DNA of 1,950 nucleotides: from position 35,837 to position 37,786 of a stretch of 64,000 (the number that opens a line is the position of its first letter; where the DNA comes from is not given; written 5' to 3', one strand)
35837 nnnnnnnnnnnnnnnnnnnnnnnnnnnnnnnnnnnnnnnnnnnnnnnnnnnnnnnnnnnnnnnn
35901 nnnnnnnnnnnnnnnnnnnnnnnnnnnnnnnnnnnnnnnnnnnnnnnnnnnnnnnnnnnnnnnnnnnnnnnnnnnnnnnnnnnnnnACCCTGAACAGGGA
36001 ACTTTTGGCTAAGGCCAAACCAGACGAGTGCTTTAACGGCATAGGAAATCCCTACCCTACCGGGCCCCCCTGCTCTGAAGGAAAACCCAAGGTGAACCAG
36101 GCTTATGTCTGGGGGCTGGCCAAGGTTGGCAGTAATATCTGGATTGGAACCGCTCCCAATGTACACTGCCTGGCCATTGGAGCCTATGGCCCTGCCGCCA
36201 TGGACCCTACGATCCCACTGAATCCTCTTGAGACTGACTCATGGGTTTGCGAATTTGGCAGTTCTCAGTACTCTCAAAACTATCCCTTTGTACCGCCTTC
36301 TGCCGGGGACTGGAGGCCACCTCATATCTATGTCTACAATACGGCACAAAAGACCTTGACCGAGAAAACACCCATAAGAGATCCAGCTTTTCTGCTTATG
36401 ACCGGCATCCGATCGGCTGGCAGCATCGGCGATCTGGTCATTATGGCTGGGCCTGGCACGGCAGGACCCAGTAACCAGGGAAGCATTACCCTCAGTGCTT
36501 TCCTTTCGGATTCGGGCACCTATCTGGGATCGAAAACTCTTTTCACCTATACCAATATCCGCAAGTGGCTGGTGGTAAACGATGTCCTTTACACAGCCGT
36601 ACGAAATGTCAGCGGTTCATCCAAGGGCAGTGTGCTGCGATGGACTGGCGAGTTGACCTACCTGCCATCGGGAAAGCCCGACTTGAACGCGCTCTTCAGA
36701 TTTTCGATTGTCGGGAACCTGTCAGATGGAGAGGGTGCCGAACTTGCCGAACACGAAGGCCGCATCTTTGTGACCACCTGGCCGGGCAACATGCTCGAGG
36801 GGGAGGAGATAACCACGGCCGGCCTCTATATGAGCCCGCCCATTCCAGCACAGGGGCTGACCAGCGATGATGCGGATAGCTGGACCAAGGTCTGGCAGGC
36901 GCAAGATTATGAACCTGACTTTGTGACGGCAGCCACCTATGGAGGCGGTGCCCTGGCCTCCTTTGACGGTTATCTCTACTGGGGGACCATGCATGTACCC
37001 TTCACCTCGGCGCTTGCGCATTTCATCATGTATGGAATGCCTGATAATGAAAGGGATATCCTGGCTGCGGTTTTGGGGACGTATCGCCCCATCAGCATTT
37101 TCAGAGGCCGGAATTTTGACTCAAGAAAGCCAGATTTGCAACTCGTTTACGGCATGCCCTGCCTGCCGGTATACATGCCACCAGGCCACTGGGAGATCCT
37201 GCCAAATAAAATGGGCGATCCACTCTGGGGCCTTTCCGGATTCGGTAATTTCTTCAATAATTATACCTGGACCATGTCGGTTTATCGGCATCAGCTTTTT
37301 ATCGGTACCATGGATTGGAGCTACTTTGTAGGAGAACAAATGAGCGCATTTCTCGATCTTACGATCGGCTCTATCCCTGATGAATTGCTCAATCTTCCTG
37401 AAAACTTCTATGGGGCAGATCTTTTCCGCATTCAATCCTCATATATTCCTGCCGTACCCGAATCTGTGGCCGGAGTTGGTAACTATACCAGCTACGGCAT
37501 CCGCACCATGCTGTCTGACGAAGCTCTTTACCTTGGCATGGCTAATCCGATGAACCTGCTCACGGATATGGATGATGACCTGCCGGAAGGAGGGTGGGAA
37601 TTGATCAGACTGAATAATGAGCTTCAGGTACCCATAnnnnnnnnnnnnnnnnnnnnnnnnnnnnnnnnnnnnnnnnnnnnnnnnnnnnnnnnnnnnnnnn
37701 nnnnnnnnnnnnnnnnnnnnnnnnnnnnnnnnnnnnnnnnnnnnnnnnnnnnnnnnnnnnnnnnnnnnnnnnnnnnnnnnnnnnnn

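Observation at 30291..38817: Promoter-sharing island of three secreted multidomain proteins between rnhB and nfnAB: candidate undescribed extracellular system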

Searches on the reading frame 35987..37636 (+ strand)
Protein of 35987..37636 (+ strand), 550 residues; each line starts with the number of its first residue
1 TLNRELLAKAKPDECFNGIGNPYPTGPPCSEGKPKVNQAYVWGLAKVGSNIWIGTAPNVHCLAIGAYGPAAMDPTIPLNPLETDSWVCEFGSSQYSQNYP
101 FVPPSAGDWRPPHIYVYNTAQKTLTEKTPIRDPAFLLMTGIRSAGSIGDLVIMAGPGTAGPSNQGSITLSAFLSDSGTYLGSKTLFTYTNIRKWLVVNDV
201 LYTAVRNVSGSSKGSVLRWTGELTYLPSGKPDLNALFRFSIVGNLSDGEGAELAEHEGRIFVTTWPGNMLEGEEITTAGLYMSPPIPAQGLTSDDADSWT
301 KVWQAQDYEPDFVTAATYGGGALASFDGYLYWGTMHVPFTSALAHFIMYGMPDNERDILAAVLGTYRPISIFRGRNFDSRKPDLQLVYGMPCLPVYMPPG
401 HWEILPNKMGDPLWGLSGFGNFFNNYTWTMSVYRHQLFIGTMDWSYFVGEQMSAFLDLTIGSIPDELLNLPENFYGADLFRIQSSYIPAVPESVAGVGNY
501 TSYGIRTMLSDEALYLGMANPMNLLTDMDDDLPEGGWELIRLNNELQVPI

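Call 69: search_protein_representatives(protein=window:35987-37636:+)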
Query: 550 residues. Proteins with E-value up to 0.001 (for the whole library): 971; up to 1e-10: 763; up to 1e-30: 542. The best 150 are listed.
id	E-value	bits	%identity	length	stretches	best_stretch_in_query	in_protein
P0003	6.8e-290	978.9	78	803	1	1-547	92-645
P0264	3.8e-260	880.7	51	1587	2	5-544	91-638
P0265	5.2e-232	787.8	48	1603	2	1-544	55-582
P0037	3.8e-175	600.0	61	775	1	2-544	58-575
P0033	1.0e-173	595.3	60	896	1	3-542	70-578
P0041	5.5e-173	592.9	58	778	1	1-545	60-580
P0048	3.5e-171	586.9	57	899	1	2-547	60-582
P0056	3.2e-166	570.6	56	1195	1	4-542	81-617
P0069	8.2e-165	565.9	61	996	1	1-545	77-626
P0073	1.3e-164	565.2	52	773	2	3-543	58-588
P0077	5.9e-164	563.1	57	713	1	3-545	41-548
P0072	9.3e-164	562.4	60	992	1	1-543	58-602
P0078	3.9e-163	560.4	59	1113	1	1-545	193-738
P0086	1.1e-161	555.6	57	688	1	1-544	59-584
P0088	2.4e-161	554.5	59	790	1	2-543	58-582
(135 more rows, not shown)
